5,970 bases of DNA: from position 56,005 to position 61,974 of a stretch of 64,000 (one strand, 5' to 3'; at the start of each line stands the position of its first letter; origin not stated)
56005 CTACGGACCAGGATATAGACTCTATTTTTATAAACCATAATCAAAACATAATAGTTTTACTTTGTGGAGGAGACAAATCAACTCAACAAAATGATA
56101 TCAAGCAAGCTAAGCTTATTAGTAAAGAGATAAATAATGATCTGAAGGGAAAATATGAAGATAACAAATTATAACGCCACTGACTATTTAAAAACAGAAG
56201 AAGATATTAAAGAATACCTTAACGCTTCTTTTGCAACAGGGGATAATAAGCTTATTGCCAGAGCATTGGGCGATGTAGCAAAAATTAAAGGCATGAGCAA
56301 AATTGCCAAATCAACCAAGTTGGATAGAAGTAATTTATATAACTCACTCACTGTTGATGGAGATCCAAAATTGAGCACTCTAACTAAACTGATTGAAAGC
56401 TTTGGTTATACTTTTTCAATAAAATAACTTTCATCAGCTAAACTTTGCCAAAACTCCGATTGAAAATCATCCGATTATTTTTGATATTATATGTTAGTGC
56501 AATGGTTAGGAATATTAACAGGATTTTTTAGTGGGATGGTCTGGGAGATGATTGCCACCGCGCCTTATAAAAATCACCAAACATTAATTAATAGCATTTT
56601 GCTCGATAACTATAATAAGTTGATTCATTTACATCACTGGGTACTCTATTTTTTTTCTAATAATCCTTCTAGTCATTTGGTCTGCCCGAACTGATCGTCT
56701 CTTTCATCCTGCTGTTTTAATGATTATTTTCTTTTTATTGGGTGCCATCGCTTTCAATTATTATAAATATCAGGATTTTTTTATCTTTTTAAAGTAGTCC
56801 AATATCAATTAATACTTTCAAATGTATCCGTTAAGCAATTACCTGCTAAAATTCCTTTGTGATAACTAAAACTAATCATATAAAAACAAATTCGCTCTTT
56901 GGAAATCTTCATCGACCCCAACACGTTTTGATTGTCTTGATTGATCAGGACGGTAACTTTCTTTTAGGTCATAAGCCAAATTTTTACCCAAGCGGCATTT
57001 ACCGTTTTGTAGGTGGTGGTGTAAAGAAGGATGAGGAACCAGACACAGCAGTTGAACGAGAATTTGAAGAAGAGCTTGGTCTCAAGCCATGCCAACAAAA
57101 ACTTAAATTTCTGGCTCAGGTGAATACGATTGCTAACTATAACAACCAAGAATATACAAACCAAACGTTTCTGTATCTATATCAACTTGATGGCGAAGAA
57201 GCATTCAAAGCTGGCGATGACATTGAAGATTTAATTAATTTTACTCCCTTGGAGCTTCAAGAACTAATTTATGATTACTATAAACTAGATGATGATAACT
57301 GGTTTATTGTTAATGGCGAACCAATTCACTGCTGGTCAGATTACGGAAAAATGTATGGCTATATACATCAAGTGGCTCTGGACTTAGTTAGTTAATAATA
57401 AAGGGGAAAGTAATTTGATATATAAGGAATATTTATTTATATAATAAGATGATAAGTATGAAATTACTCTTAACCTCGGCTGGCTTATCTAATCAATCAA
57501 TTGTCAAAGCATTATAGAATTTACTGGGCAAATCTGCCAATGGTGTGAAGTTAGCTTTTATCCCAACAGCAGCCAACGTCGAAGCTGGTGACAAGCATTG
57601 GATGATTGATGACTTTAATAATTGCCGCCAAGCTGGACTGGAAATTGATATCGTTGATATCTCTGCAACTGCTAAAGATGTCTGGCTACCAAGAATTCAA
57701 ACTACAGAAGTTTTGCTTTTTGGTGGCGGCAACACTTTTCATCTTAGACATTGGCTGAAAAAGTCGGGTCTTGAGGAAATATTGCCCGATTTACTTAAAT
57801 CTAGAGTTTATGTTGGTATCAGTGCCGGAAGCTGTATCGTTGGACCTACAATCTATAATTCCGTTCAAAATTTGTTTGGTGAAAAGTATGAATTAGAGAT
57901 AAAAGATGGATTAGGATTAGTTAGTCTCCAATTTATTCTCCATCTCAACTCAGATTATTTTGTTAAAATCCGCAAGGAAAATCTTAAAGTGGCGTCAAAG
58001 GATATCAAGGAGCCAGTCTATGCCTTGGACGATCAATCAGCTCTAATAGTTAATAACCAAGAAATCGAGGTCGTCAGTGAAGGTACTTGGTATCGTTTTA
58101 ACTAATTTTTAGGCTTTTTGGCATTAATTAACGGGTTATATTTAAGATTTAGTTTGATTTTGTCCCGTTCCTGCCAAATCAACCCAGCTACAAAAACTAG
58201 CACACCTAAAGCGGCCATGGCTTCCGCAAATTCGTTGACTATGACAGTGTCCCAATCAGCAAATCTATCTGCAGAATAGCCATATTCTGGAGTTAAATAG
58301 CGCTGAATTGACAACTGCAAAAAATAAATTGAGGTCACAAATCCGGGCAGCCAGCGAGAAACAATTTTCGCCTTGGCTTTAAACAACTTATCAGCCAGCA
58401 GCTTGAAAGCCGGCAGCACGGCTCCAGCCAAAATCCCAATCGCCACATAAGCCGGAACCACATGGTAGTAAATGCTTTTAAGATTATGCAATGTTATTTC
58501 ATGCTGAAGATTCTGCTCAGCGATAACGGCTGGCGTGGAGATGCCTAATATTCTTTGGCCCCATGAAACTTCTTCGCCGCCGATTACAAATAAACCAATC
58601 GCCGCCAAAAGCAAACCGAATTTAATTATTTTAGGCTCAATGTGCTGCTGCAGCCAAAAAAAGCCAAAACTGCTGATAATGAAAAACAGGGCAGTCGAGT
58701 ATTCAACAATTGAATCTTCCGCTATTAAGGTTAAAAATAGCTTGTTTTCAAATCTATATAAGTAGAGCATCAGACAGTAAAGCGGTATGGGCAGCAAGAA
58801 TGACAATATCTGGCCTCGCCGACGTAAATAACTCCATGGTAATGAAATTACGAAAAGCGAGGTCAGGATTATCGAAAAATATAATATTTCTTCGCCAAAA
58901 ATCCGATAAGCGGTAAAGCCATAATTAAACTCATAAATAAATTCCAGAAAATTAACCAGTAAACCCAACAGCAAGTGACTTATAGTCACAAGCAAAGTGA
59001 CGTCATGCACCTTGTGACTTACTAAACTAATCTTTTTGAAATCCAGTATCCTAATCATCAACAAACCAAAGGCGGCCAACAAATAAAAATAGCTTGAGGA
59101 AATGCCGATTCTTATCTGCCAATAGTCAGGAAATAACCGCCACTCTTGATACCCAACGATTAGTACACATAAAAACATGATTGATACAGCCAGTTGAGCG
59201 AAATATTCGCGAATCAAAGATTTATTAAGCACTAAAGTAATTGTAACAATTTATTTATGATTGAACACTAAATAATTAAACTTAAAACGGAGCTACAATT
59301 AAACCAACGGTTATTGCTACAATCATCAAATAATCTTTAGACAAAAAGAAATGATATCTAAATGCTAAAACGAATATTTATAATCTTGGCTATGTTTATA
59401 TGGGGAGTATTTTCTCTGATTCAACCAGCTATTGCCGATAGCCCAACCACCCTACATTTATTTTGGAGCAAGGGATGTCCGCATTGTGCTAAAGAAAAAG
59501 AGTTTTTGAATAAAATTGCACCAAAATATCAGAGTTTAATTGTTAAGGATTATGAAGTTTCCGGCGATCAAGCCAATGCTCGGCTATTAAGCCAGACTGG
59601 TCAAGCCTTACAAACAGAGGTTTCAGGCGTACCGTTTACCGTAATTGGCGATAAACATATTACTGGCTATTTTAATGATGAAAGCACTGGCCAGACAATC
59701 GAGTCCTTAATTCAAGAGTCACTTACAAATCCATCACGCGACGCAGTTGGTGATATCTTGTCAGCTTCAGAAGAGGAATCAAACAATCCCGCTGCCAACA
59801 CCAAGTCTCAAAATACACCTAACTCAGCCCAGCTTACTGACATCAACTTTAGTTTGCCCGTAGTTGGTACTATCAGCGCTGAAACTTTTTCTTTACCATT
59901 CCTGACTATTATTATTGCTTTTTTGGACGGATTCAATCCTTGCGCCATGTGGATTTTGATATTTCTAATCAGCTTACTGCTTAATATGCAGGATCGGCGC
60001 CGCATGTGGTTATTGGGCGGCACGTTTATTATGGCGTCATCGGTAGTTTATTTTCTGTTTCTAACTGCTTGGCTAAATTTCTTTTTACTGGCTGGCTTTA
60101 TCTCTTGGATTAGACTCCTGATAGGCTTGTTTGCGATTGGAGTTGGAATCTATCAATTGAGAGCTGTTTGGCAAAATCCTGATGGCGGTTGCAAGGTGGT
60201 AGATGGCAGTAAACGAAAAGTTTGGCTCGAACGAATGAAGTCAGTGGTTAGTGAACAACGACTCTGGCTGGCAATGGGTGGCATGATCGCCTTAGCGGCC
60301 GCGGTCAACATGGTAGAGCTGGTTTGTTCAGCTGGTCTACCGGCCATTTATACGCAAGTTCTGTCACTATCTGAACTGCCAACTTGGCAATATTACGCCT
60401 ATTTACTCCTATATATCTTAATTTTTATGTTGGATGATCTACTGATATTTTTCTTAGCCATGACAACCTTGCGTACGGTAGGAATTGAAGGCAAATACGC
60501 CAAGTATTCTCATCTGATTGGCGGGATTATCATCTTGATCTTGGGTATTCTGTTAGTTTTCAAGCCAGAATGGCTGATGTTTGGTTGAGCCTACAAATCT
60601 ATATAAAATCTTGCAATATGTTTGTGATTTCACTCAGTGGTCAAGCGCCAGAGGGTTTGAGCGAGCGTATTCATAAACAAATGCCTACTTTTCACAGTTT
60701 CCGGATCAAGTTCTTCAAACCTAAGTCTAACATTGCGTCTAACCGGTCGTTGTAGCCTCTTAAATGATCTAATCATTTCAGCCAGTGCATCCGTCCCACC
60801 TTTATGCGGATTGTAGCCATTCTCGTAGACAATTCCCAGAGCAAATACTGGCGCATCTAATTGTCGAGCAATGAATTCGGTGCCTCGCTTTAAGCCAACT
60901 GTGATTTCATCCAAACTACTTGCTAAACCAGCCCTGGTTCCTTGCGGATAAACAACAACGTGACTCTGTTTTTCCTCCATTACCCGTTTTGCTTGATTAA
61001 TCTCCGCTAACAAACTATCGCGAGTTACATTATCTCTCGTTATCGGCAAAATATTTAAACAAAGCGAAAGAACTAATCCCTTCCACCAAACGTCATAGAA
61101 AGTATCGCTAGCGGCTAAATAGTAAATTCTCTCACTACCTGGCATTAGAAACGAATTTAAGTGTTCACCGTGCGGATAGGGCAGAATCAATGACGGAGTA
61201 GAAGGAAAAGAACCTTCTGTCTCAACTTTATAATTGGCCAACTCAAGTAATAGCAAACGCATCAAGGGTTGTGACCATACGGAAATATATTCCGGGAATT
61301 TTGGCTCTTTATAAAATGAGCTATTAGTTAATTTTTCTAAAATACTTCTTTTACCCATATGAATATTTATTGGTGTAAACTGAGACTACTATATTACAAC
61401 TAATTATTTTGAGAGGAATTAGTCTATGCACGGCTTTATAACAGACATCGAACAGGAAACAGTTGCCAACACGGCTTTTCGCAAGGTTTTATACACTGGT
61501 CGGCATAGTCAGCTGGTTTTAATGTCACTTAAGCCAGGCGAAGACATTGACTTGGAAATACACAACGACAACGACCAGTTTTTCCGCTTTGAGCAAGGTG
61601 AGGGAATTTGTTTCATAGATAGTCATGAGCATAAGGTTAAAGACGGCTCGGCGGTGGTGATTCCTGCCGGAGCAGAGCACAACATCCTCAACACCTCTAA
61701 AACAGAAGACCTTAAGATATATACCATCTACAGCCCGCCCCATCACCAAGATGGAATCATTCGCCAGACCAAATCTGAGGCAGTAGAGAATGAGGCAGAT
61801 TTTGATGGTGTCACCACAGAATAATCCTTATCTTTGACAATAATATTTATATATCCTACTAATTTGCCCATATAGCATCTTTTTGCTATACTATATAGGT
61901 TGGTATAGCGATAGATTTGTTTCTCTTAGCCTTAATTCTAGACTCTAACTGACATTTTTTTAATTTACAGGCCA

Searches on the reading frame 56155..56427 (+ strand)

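Call 57: search_protein_families(library=pfam, proteins=[window:56155-56427:+], max_evalue=0.001)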
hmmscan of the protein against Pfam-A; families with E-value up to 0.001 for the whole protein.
window:56155-56427:+ (90 aa): 1 family
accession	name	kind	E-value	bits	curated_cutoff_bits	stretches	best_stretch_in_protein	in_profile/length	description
PF21716.3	dnstrm_HI1420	-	3e-23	81.9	27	1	3-89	2-88/90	Probable addiction module antidote protein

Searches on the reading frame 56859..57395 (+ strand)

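Call 3: search_protein_families(library=pfam, proteins=[window:56859-57395:+], max_evalue=0.01)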
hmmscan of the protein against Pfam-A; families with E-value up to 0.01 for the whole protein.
window:56859-57395:+ (178 aa): 1 family
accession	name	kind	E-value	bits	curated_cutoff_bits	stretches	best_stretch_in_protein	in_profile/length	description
PF00293.34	NUDIX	-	8.3e-15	55.4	21.1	1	19-133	2-118/134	NUDIX domain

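Call 4: search_protein_families(library=ncbifam, proteins=[window:56859-57395:+], max_evalue=0.01)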
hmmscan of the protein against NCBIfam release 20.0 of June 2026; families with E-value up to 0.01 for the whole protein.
window:56859-57395:+ (178 aa): 16 families
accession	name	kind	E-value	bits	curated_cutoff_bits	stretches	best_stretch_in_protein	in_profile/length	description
NF006530.0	PRK08999.1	equivalog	9.5e-08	31.4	245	1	23-80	9-67/315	Nudix family hydrolase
NF001937.0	PRK00714.1-4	equivalog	1.5e-06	27.9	139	1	22-94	10-77/161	RNA pyrophosphohydrolase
NF007834.0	PRK10546.1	equivalog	1.7e-06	27.9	156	1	22-77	5-61/135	pyrimidine (deoxy)nucleoside triphosphate diphosphatase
NF008044.0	PRK10776.1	equivalog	7.8e-06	25.8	148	1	34-82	19-67/130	8-oxo-dGTP diphosphatase MutT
NF001938.0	PRK00714.1-5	equivalog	1.2e-05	24.8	116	1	21-95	14-90/172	RNA pyrophosphohydrolase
NF011963.0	PRK15434.1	subfamily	1.5e-05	24.8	146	1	26-84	23-81/159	GDP-mannose mannosyl hydrolase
NF001935.0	PRK00714.1-2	equivalog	3.7e-05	23.3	259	1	23-92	11-75/183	RNA pyrophosphohydrolase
TIGR02705.1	nudix_YtkD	equivalog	6.9e-05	22.4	154.4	1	18-89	22-86/156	RNA deprotection pyrophosphohydrolase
NF008736.0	PRK11762.1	equivalog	9.7e-05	22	169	1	21-112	48-140/186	ADP compounds hydrolase NudE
NF001299.0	PRK00241.1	equivalog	0.00015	21.3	158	1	24-76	138-189/263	NAD(+) diphosphatase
NF001936.0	PRK00714.1-3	equivalog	0.00026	20.9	118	1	45-103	34-88/155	RNA pyrophosphohydrolase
NF006961.0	PRK09438.1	equivalog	0.00033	20.2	103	1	18-94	6-79/151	dihydroneopterin triphosphate diphosphatase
TIGR00586.1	mutt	equivalog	0.00078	19.4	97.9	1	47-82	33-68/129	8-oxo-dGTP diphosphatase MutT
NF001934.0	PRK00714.1-1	equivalog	0.00079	18.9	241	1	22-82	10-67/176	RNA pyrophosphohydrolase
NF012016.0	PRK15472.1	equivalog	0.00091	18.9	95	1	22-83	5-68/141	nucleoside triphosphatase NudI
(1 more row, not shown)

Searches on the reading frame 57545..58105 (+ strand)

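Call 3: search_protein_families(library=pfam, proteins=[window:57545-58105:+], max_evalue=0.01)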
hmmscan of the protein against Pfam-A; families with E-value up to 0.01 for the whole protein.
window:57545-58105:+ (186 aa): 1 family
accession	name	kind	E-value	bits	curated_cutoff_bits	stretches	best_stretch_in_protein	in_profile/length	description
PF03575.23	Peptidase_S51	-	8.6e-26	91.3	23.9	1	2-176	32-205/206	Peptidase family S51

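Call 4: search_protein_families(library=ncbifam, proteins=[window:57545-58105:+], max_evalue=0.01)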
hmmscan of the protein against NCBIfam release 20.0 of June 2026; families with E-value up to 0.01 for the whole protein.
window:57545-58105:+ (186 aa): 2 families
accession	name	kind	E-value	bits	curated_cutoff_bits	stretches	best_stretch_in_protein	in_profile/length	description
NF003642.0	PRK05282.1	equivalog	2.2e-12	47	156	1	3-184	34-213/233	dipeptidase PepE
TIGR02069.1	cyanophycinase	equivalog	9.6e-05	22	126.6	1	15-181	43-211/250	cyanophycinase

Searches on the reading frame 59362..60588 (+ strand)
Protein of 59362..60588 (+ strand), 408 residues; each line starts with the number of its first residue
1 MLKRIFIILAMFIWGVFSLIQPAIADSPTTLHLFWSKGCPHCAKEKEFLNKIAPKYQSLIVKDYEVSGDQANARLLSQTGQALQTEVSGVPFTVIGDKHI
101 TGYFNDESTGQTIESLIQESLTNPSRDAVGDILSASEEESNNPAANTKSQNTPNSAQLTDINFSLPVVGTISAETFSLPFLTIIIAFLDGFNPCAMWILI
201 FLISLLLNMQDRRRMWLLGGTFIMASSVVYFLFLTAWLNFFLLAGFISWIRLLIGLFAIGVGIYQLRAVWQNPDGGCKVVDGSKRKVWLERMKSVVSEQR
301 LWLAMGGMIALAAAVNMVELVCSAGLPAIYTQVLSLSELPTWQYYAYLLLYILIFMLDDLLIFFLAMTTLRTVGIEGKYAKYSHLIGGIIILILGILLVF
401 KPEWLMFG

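Call 3: search_protein_families(library=pfam, proteins=[window:59362-60588:+], max_evalue=0.01)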
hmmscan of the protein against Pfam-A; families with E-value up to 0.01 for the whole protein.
window:59362-60588:+ (408 aa): 2 families
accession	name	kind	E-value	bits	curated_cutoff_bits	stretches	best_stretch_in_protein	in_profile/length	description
PF00462.30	Glutaredoxin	-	0.00029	21.4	22.9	1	33-100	3-60/60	Glutaredoxin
PF01323.26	DSBA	-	0.0069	16.6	25.6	0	69-103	146-180/191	DSBA-like thioredoxin domain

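Call 4: search_protein_families(library=ncbifam, proteins=[window:59362-60588:+], max_evalue=0.01)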
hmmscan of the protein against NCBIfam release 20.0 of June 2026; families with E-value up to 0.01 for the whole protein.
window:59362-60588:+ (408 aa): 3 families
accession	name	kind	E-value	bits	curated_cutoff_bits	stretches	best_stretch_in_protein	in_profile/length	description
TIGR02196.1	GlrX_YruB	hypoth_equivalog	2.1e-05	24.9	88.55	1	33-104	4-65/74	glutaredoxin-like protein, YruB-family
TIGR02181.1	GRX_bact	equivalog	0.0014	18.9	90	1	33-103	3-64/80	glutaredoxin 3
TIGR02190.1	GlrX-dom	hypoth_equivalog_domain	0.0079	16.1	99.3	0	27-61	6-40/79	glutaredoxin-family domain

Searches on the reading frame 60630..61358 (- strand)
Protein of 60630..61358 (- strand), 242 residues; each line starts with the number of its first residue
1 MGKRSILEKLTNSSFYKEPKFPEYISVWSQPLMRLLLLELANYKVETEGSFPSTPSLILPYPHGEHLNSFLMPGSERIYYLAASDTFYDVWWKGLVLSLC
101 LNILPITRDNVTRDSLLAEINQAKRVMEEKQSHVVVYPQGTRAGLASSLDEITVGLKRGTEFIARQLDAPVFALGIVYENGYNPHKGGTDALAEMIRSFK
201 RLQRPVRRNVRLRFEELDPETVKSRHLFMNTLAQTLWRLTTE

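Call 3: search_protein_families(library=pfam, proteins=[window:60630-61358:-], max_evalue=0.01)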
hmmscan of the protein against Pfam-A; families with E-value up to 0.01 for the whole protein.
window:60630-61358:- (242 aa): 1 family
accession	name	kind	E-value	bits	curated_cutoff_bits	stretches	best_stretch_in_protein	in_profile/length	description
PF01553.26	Acyltransferase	-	7.6e-06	26.2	23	1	75-176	39-131/132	Acyltransferase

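Call 4: search_protein_families(library=ncbifam, proteins=[window:60630-61358:-], max_evalue=0.01)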
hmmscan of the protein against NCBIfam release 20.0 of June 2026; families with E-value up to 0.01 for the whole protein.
window:60630-61358:- (242 aa): 1 family
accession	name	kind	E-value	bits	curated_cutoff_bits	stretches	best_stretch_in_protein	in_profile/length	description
TIGR00530.1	AGP_acyltrn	subfamily_domain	0.0092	15.7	102.95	0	88-174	50-127/130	1-acylglycerol-3-phosphate O-acyltransferase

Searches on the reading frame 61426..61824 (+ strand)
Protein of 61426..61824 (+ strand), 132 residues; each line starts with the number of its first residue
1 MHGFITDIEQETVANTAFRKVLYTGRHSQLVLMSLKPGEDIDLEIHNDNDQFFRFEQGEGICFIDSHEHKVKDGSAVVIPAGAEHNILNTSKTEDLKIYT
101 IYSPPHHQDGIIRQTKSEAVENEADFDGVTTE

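Call 3: search_protein_families(library=pfam, proteins=[window:61426-61824:+], max_evalue=0.01)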
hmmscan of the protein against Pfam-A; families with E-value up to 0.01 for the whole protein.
window:61426-61824:+ (132 aa): 3 families
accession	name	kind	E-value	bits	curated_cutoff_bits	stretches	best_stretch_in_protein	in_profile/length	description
PF07883.17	Cupin_2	-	1.2e-13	51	27.2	1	32-102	2-70/70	Cupin domain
PF00190.28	Cupin_1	-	0.0029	17.6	22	1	36-114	41-126/151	Cupin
PF02311.25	AraC_binding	-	0.0079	16.4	21.1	1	55-114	29-87/135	AraC-like ligand binding domain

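Call 4: search_protein_families(library=ncbifam, proteins=[window:61426-61824:+], max_evalue=0.01)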
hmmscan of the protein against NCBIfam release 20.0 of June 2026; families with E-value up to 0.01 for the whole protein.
window:61426-61824:+ (132 aa): 2 families
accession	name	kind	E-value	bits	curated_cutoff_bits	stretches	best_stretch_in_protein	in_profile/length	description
TIGR01479.1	GMP_PMI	equivalog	0.0039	16.1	372.95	1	22-116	369-463/467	mannose-1-phosphate guanylyltransferase/mannose-6-phosphate isomerase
NF012004.0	PRK15460.1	equivalog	0.0067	15.1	859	1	24-94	381-451/478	mannose-1-phosphate guanyltransferase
